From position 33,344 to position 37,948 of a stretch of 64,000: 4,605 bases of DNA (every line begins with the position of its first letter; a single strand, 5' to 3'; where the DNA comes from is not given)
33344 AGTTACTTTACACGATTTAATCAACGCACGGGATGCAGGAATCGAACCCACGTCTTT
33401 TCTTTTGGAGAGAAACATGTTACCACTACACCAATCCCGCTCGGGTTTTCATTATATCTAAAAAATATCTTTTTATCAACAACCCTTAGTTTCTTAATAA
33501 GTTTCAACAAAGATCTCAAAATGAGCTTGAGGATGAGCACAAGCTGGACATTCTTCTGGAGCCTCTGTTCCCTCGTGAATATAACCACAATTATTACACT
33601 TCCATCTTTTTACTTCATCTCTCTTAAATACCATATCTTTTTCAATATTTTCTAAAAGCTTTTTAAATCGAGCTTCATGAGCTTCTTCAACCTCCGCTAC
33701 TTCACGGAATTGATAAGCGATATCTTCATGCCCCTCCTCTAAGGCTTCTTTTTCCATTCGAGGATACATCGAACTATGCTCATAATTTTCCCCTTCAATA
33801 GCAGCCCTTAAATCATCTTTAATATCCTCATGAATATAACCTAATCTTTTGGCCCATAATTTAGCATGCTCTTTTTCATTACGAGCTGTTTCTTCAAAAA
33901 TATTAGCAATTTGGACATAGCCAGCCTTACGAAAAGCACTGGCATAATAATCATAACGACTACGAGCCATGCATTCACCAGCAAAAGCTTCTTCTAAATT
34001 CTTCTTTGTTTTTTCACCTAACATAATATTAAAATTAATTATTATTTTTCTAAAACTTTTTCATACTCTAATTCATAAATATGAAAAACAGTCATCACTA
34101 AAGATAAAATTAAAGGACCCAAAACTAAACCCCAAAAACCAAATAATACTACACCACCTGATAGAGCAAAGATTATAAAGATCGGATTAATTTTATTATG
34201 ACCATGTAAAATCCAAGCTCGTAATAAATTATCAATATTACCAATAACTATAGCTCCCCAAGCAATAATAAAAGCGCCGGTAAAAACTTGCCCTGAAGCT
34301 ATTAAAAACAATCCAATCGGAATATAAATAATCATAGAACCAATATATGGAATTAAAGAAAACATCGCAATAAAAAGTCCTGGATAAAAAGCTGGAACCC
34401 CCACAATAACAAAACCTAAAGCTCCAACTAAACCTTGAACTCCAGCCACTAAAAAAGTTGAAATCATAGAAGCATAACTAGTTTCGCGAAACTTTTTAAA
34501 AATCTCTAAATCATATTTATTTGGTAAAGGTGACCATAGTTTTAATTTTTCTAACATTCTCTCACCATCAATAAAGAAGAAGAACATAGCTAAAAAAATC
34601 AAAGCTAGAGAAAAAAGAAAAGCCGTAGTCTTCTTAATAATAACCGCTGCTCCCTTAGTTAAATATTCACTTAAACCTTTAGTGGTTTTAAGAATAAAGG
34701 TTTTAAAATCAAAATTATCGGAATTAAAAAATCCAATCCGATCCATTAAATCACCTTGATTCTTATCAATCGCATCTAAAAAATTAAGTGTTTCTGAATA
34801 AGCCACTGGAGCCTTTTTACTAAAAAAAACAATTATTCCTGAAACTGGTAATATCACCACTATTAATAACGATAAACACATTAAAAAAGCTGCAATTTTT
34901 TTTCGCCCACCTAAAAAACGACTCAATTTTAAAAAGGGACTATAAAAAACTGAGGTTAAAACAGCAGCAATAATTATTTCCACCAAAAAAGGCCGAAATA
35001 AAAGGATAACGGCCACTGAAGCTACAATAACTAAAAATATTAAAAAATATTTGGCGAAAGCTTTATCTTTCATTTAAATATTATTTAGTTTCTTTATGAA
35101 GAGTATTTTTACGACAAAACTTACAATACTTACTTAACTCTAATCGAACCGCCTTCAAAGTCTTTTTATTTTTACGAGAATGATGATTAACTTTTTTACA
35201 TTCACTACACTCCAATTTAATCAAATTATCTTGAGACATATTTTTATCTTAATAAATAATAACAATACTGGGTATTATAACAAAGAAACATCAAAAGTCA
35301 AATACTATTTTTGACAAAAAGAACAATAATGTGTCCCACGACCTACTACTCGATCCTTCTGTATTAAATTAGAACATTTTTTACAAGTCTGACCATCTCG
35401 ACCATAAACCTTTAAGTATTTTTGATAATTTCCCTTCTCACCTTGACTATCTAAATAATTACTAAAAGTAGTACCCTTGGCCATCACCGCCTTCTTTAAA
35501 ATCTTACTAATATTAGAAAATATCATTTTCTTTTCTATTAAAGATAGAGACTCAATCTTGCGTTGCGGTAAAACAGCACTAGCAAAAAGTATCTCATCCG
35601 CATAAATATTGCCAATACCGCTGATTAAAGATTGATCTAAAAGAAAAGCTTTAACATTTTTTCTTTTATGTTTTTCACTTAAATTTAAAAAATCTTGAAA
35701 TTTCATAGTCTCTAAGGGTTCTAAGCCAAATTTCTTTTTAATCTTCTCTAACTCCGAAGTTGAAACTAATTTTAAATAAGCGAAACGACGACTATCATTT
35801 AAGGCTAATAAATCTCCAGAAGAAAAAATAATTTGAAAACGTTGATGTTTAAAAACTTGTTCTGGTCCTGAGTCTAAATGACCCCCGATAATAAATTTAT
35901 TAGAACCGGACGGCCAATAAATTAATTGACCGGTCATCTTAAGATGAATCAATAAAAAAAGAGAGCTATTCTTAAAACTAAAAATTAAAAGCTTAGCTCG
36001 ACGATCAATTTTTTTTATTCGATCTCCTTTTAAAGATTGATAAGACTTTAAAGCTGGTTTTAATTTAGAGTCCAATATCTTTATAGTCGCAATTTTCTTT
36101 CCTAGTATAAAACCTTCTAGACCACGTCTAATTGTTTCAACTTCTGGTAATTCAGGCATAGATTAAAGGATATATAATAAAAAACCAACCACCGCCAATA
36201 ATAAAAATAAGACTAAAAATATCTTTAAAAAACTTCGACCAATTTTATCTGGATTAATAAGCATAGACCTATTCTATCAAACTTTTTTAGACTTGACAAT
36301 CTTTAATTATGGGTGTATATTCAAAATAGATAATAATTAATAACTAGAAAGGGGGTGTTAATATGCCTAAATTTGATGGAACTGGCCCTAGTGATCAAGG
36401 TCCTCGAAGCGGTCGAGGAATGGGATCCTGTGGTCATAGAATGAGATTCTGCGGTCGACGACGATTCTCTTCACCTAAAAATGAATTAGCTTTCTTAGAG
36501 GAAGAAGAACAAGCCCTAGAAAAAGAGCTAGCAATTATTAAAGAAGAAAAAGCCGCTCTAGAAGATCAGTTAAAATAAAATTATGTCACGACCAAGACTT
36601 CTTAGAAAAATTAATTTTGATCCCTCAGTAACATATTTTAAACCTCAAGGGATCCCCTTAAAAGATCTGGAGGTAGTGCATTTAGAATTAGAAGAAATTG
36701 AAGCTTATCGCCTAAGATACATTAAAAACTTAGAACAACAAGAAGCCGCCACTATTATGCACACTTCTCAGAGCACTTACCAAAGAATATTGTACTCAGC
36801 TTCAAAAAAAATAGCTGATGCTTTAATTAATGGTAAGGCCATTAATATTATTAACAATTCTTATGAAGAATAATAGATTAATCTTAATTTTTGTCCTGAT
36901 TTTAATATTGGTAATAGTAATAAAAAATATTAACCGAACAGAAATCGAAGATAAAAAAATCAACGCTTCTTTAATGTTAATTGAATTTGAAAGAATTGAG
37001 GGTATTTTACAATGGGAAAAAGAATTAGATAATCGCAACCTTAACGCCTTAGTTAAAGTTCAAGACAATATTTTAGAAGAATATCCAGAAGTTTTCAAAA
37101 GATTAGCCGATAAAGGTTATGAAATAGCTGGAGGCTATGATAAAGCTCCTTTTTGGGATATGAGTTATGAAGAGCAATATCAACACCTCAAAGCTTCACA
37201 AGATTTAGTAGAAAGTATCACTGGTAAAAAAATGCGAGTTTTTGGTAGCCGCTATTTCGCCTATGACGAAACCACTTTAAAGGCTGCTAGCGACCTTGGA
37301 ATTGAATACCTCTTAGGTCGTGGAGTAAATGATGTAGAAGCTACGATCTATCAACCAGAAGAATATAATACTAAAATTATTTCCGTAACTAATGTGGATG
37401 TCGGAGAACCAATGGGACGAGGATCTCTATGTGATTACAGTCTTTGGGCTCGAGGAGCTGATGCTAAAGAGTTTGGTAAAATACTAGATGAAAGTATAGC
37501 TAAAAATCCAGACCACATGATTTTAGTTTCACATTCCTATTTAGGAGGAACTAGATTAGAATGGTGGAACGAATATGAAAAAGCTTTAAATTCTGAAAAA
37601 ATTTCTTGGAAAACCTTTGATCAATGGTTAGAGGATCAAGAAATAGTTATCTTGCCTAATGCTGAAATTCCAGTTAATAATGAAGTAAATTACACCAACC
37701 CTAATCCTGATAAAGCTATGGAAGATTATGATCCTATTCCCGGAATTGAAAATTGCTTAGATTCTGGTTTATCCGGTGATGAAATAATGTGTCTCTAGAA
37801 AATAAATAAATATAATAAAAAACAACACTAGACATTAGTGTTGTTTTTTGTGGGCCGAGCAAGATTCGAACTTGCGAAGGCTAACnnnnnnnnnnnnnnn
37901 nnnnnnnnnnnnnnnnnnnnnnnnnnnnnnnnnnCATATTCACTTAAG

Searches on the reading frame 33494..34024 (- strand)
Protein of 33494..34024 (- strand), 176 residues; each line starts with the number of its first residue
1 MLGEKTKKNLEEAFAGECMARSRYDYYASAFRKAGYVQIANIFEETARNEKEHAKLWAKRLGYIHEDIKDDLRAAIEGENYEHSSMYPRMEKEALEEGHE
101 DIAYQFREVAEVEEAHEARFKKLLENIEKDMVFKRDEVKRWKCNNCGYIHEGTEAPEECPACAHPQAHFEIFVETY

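Call 83: search_protein_families(library=pfam, proteins=[window:33494-34024:-], max_evalue=0.0001)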
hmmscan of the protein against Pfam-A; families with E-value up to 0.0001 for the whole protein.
window:33494-34024:- (176 aa): 3 families
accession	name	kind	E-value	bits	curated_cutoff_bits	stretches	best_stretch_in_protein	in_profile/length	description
PF02915.23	Rubrerythrin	-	1.7e-24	87.2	22.8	1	8-124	1-137/137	Rubrerythrin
PF21349.2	RUBY_RBDX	-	1.5e-15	56.8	26.5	1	141-170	1-30/30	Rubrerythrin, rubredoxin-like domain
PF23458.2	DUF7130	-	4.4e-05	23.7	35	1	125-171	39-85/89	Domain of unknown function (DUF7130)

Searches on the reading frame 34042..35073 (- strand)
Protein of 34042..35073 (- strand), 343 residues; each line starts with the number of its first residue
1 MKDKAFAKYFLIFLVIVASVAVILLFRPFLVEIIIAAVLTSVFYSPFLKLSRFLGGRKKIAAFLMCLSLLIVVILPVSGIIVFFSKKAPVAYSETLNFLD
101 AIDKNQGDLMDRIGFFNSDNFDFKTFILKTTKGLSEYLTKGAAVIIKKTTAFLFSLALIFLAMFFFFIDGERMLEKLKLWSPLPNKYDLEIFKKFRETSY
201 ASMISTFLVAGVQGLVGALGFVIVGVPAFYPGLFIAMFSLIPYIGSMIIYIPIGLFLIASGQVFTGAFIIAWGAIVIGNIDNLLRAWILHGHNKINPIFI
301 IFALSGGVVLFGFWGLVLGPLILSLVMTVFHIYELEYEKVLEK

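Call 83: search_protein_families(library=pfam, proteins=[window:34042-35073:-], max_evalue=0.0001)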
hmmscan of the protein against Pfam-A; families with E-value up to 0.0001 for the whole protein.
window:34042-35073:- (343 aa): 1 family
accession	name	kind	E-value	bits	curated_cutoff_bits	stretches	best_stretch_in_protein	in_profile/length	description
PF01594.21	AI-2E_transport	-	4.3e-35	121.9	34.3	1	11-333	3-326/327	AI-2E family transporter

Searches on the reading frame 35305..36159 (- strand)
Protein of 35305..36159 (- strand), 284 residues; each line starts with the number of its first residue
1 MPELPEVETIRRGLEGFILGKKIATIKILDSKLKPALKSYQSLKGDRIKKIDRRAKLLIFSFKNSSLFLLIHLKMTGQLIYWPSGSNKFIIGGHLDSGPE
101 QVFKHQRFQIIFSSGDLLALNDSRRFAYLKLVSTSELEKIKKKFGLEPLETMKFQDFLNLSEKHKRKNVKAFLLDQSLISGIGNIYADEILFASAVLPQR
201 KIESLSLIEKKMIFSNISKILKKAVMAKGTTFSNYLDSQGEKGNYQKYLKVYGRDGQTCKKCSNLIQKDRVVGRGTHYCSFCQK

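Call 83: search_protein_families(library=pfam, proteins=[window:35305-36159:-], max_evalue=0.0001)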
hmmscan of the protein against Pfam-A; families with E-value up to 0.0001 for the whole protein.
window:35305-36159:- (284 aa): 4 families
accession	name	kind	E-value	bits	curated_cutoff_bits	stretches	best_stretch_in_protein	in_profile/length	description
PF01149.29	Fapy_DNA_glyco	-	1.1e-26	94.2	25.5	1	1-128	1-116/117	Formamidopyrimidine-DNA glycosylase N-terminal domain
PF06831.19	H2TH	-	1.4e-22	79.9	34.7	1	145-232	2-89/93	Formamidopyrimidine-DNA glycosylase H2TH domain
PF06827.20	zf-FPG_IleRS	-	3.2e-05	24.1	21.3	1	256-284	1-29/30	Zinc finger found in FPG and IleRS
PF05833.16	NFACT_N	-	9.7e-05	21.8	31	0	145-265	167-284/456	NFACT N-terminal and middle domains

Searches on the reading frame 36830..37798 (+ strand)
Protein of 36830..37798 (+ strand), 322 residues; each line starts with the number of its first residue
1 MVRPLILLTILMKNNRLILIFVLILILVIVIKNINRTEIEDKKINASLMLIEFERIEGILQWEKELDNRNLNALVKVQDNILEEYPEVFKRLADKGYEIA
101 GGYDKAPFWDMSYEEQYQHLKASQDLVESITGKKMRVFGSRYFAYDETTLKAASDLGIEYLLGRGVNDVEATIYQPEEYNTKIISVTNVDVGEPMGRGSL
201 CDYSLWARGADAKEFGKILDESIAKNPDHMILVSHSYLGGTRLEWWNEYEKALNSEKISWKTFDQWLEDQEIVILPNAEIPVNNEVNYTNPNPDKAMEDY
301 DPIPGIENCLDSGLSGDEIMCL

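Call 83: search_protein_families(library=pfam, proteins=[window:36830-37798:+], max_evalue=0.0001)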
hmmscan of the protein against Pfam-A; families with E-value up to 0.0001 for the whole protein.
window:36830-37798:+ (322 aa): 1 family
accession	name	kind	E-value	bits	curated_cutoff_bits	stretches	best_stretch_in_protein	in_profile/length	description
PF01522.26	Polysacc_deac_1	-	5.7e-11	42.9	23.1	1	66-160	28-123/124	Polysaccharide deacetylase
